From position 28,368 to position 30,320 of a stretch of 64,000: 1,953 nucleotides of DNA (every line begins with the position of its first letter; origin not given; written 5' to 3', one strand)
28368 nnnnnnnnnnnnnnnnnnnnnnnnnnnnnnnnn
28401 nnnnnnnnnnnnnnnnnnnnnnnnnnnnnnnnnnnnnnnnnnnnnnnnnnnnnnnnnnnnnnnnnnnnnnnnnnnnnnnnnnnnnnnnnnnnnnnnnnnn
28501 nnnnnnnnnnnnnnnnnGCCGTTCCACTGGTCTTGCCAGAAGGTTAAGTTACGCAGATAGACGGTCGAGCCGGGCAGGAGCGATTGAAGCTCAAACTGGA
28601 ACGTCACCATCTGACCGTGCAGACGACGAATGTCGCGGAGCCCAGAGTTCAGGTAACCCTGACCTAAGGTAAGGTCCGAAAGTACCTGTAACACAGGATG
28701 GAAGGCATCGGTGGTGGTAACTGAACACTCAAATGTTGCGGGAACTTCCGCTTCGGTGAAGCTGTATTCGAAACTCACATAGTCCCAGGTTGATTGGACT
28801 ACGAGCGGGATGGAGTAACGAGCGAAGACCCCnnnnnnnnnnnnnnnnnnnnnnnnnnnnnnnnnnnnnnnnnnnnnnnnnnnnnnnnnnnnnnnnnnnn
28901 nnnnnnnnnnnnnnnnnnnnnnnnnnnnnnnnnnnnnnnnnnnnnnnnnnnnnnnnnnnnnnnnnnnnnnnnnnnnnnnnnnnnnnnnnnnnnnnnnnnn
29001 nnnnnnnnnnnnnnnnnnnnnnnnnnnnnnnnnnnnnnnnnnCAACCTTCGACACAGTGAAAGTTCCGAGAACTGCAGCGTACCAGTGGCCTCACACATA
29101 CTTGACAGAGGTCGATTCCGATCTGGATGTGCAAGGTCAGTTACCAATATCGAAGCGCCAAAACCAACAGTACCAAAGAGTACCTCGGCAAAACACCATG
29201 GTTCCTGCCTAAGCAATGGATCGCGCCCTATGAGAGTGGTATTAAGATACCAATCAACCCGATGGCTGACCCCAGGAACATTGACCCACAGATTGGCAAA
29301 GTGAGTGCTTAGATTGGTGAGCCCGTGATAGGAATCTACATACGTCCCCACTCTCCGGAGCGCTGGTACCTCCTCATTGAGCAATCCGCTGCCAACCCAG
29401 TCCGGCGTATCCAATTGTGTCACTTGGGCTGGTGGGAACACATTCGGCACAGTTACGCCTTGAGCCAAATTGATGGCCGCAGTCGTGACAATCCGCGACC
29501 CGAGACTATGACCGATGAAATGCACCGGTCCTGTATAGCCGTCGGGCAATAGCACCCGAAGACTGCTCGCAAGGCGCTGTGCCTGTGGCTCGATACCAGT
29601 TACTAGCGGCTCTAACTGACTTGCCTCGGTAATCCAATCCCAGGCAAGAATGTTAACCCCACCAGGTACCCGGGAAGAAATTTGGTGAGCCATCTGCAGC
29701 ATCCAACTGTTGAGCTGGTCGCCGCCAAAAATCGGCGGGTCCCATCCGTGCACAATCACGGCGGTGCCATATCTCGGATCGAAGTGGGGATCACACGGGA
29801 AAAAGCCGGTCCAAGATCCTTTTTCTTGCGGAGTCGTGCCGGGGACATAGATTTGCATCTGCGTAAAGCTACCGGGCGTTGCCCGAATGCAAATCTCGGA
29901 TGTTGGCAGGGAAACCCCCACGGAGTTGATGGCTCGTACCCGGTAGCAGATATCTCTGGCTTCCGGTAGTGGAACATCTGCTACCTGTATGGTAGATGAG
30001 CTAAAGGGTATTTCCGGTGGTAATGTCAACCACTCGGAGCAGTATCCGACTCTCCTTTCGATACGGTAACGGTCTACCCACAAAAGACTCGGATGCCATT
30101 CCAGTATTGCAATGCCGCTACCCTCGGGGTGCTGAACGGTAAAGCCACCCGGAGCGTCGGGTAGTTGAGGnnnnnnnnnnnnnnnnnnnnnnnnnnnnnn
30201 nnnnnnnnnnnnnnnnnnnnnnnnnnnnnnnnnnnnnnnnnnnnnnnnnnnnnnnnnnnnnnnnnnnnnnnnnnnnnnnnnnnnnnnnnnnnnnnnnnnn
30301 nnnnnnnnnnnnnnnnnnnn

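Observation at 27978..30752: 924-aa secreted protein combining a GHSLG lipase/esterase domain with dockerin-like C-terminal repeats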

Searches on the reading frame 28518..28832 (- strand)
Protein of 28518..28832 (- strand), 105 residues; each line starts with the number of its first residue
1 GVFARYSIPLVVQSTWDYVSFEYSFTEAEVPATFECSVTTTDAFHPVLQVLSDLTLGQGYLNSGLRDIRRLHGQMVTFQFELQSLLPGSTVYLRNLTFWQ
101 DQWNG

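Call 68: search_solved_structures(query=A5, max_evalue=10)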
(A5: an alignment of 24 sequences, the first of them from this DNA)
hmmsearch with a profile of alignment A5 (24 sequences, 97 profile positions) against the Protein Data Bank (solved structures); distinct sequences matched with E-value up to 10: 1.
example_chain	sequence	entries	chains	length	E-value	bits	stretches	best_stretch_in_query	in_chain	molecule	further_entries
3vgp_A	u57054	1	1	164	1.1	12.7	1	25-75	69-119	Transmembrane oligosaccharyl transferase, putative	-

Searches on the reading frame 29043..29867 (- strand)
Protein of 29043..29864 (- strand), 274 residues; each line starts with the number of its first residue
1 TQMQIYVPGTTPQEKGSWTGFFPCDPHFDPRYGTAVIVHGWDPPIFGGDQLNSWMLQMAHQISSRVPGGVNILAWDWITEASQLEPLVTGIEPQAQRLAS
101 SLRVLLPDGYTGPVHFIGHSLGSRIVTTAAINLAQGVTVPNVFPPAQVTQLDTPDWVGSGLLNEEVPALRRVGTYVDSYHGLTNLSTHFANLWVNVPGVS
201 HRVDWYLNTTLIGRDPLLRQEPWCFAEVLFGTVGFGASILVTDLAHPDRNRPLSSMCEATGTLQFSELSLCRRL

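Call 6: search_protein_families(library=pfam, proteins=[window:29043-29864:-], max_evalue=10)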
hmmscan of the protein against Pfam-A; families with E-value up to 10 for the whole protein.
seq(274 aa): 7 families
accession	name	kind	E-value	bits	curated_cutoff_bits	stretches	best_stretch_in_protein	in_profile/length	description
PF00151.25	Lipase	-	2.4e-05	24.3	27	1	27-131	65-166/336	Lipase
PF12697.13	Abhydrolase_6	-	0.004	18.3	26.3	1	36-170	2-85/217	Alpha/beta hydrolase family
PF00975.26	Thioesterase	-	0.011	16.4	26.4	1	62-133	19-87/226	Thioesterase domain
PF00561.26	Abhydrolase_1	-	0.08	13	25.8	1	112-133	69-90/245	alpha/beta hydrolase fold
PF13377.12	Peripla_BP_3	-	0.13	12.8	26.5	1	53-106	88-141/167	Periplasmic binding protein-like domain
PF05057.20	DUF676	-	0.27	11.2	20.3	1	88-133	52-99/217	Putative serine esterase (DUF676)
PF02089.21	Palm_thioest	-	0.34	11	26.8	1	36-126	3-87/254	Palmitoyl protein thioesterase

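Call 42: search_protein_representatives(protein=window:29073-29867:-)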
Query: 265 residues. Proteins with E-value up to 0.001 (for the whole library): 310; up to 1e-10: 30; up to 1e-30: 8. The best 150 are listed.
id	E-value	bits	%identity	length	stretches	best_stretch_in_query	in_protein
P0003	3.9e-54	200.6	47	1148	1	9-264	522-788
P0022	4.3e-53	197.2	46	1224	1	2-264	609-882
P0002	5.7e-52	193.5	51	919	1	18-241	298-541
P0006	9.4e-49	182.9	47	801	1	9-249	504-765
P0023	1.1e-39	153.1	44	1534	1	4-242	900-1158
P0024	1.3e-39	153.0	40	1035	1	15-263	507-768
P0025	6.7e-32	127.6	33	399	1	14-260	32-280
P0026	7.7e-31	124.2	42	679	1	15-198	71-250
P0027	2.1e-30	122.8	42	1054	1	28-241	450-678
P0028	2.7e-29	119.1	23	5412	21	73-168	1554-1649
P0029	1.2e-28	116.9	38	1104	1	26-248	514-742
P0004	1.6e-27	113.3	42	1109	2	51-264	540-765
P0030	2.9e-26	109.2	40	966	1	2-244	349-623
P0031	4.3e-26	108.6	40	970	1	13-241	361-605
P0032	9.9e-26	107.4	38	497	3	28-243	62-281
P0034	1.4e-24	103.7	35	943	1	18-264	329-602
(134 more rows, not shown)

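Call 47: search_solved_structures(query=A3, max_evalue=1, show_alignments=2)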
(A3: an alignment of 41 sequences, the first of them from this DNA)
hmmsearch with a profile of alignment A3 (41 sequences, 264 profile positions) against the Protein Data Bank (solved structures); distinct sequences matched with E-value up to 1: 80 (the best 60 are shown).
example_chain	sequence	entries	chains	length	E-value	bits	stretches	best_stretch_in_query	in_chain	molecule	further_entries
2ppl_A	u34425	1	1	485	1.7e-14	57.1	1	20-129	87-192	Pancreatic lipase-related protein 1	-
1rp1_A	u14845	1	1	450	2.2e-13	53.5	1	21-127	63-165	PANCREATIC LIPASE RELATED PROTEIN 1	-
1bu8_A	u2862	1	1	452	8.9e-13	51.5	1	22-131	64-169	PROTEIN (PANCREATIC LIPASE RELATED PROTEIN 2)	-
1w52_X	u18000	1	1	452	1.2e-12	51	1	20-153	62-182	PANCREATIC LIPASE RELATED PROTEIN 2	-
1gpl_A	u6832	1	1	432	1.4e-12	50.9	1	20-131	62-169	RP2 LIPASE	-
2pvs_A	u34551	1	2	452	1.4e-11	47.5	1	20-153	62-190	Pancreatic lipase-related protein 2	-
2oxe_A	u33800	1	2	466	1.5e-11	47.4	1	20-153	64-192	Pancreatic lipase-related protein 2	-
9nrn_A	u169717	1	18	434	1.7e-10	44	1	22-150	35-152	Lipoprotein lipase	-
6u7m_A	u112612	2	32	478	2e-10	43.8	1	22-150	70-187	Lipoprotein lipase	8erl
1hpl_A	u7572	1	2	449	6.2e-10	42.2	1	20-131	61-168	LIPASE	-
6e7k_A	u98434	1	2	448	2.7e-09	40.1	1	23-150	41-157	Lipoprotein lipase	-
6oau_A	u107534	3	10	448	2.7e-09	40.1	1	23-150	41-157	Lipoprotein lipase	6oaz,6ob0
1lpa_B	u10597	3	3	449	2.7e-09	40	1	20-129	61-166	LIPASE | Triacylglycerol lipase, pancreatic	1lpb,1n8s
1eth_A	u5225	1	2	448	2.3e-08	37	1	20-131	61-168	TRIACYLGLYCEROL ACYL-HYDROLASE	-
4qnn_A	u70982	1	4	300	8.2e-07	31.9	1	26-183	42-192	Phospholipase A 1 from hornet(Vespa basalis) venom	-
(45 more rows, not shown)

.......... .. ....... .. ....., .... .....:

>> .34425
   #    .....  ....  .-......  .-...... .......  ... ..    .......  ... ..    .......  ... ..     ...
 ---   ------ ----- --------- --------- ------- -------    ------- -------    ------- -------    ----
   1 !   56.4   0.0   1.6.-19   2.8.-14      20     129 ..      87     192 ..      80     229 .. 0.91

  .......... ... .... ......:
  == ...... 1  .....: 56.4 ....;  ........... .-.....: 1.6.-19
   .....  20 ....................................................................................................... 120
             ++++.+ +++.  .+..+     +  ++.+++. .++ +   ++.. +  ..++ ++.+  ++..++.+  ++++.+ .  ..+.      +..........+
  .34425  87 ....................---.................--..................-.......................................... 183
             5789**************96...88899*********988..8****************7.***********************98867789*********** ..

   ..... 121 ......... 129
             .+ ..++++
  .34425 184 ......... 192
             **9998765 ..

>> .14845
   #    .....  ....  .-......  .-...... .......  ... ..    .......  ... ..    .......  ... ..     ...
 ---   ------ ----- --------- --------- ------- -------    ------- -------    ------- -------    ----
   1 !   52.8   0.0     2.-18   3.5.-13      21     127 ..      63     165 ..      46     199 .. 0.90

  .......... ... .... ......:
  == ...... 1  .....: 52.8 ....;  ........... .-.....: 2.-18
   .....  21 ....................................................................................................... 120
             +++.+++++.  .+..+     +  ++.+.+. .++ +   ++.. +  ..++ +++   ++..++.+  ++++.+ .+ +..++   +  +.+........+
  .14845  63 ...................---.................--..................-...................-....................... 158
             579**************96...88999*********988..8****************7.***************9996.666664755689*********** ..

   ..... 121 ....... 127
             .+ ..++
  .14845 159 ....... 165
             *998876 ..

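Call 50: list_cluster_members(proteins=[P0022, P0023, P0024, P0025, P0026, P0027, P0029, P0030, P0031, P0034])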
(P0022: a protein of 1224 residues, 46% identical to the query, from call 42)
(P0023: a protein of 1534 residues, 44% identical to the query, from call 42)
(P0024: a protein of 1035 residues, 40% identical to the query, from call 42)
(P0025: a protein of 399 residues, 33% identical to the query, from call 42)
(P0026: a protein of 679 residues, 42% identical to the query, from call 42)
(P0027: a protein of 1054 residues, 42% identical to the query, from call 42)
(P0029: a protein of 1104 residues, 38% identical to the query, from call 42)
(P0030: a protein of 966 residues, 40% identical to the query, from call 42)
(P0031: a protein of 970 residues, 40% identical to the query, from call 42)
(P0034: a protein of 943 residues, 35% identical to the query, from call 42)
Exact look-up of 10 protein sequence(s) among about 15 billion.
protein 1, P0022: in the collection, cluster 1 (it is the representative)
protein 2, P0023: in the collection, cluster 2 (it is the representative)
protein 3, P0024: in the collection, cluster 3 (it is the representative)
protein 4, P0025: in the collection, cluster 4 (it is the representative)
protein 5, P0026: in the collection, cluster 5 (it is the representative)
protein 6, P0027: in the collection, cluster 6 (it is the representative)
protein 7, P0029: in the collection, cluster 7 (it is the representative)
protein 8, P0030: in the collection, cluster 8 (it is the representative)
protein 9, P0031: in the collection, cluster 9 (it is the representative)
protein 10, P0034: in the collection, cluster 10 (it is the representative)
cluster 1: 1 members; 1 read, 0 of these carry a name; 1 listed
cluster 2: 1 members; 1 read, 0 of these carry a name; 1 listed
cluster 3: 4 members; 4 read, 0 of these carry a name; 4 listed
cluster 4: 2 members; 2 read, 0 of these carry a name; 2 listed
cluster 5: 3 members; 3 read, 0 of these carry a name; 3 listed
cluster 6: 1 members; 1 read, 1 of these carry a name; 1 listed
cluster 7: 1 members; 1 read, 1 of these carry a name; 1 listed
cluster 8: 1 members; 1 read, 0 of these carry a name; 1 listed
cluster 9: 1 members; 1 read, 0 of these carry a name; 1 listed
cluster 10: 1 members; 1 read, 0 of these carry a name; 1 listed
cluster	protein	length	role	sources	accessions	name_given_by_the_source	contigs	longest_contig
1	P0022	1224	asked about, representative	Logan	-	-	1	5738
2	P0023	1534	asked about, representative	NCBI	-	-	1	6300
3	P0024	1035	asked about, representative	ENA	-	-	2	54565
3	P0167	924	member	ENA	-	-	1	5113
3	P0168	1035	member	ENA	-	-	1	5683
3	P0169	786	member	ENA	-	-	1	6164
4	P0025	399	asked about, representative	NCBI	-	-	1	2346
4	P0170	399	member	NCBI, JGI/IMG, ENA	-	-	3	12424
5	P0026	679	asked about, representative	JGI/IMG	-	-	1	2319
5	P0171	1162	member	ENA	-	-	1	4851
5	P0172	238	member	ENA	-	-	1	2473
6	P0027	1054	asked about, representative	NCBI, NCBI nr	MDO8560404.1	MAG: alpha/beta fold hydrolase [bacterium] | alpha/beta fold hydrolase [bacterium]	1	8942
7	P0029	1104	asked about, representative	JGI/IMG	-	uncharacterized delta-60 repeat protein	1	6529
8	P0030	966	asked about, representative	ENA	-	-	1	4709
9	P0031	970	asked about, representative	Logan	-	-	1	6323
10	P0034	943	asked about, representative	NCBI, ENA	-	-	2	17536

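Call 54: predict_structure(alignment_id=A3)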
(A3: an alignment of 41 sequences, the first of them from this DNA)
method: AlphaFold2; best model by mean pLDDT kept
length: 265 residues; sequences in the alignment: 41
mean_pLDDT: 90.1   pTM: 0.91
mean pLDDT of the five models: 90.1, 90.1, 88.9, 87.1, 86.9
residues with pLDDT >= 90: 187; 70-90: 61; 50-70: 17; < 50: 0
segments of 3 or more residues with pLDDT < 50: none
pLDDT, mean of each block of 10 residues (from residue 1): 93 96 97 97 88 96 95 97 81 94 93 96 96 80 84 86 90 94 92 89 94 92 80 93 80 75 82
secondary structure, 60 per line:
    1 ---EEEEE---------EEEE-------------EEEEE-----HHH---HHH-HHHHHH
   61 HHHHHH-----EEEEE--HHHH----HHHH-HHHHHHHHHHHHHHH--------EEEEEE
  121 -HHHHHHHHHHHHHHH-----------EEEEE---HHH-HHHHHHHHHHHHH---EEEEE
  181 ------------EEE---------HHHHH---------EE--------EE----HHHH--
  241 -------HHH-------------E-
elements in order: E4-8 E18-21 E35-39 H55-66 E72-76 H79-82 H87-90 H92-106 E115-120 H122-136 E148-152 H160-172 E176-180 E193-195 H205-209 H235-238

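Call 56: fold_search(model_id=the predicted structure, library=pdb)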
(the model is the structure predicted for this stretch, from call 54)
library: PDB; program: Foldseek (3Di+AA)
matches with E <= 10: 1216; with E <= 0.001: 23
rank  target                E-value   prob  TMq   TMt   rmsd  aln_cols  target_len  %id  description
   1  6ba8                  1.2e-04  1.00  0.34  0.36  12.0       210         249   12  YbtT - Type II thioesterase from Yersiniabactin NRPS/PKS biosynthetic pathway (released 2018-10-31)
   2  4u2b                  1.3e-04  1.00  0.35  0.39   9.3       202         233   15  Crystal structure of dienelactone hydrolase (C123S) at 1.70 A resolution (released 2014-12-10)
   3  6ojd_A                2.5e-04  1.00  0.34  0.39   9.0       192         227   14  A high-resolution crystal structure of covalent complex of NocB thioesterase domain with fluorophosphonate nocardicin  (released 2019-09-11)
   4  4u2f                  3.1e-04  1.00  0.35  0.39   9.3       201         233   16  Crystal structure of dienelactone hydrolase B-1 variant (Q35H, F38L, Y64H, Q110L, C123S, Y137C, Y145C, N154D, E199G, S20 (released 2014-12-10)
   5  6ba9                  3.3e-04  1.00  0.38  0.40  11.9       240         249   12  YbtT - Type II thioesterase from Yersiniabactin NRPS/PKS biosynthetic pathway- S89A mutant (released 2018-10-31)
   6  6zti_C                4.3e-04  1.00  0.36  0.22   5.2       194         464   18  Phospholipase PlaB from Legionella pneumophila in complex with thio-NAD (released 2021-06-02)
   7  4ns4                  4.6e-04  1.00  0.37  0.36   6.1       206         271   14  Crystal structure of cold-active estarase from Psychrobacter cryohalolentis K5T (released 2015-01-07)
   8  7l4w_B                4.6e-04  0.99  0.39  0.36  10.3       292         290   12  Crystal structure of human monoacylglycerol lipase in complex with compound 2d (released 2021-08-11)
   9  3flb                  5.2e-04  1.00  0.36  0.39  10.3       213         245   15  RifR - Type II thioesterase from Rifamycin NRPS/PKS biosynthetic pathway - Form 2 (released 2009-01-06)
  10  7yme_B                5.2e-04  1.00  0.33  0.34   8.2       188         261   15  Crystal structure of a PET hydrolase M9 variant from Cryptosporangium aurantiacum (released 2023-07-12)
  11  7e31_A                5.5e-04  1.00  0.29  0.29   5.9       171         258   15  Crystal structure of a novel alpha/beta hydrolase mutant in apo form (released 2022-02-09)
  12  6zti_B                6.2e-04  1.00  0.36  0.22   4.9       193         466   19  Phospholipase PlaB from Legionella pneumophila in complex with thio-NAD (released 2021-06-02)
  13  6ecf_C                6.2e-04  1.00  0.38  0.40  10.6       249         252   12  Vlm2 thioesterase domain with genetically encoded 2,3-diaminopropionic acid bound with a dodecadepsipeptide, space gro (released 2018-12-12)
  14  3tej_B                6.2e-04  0.98  0.30  0.28  10.5       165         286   15  Crystal structure of a domain fragment involved in peptide natural product biosynthesis (released 2012-01-18)
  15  7w66_A                7.1e-04  0.99  0.37  0.38   7.2       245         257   14  Crystal structure of a PSH1 mutant in complex with ligand (released 2022-09-14)
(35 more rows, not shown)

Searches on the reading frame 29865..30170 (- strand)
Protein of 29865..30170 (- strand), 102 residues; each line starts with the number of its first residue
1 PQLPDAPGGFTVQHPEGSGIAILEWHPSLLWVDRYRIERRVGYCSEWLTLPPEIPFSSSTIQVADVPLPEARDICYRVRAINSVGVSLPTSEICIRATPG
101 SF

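Call 6: search_protein_families(library=pfam, proteins=[window:29865-30170:-], max_evalue=10)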
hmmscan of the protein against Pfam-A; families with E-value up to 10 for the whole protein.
seq(102 aa): 1 family
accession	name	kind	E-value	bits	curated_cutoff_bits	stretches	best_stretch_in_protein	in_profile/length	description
PF00041.27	fn3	-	0.11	13.1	25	1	5-92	1-79/84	Fibronectin type III domain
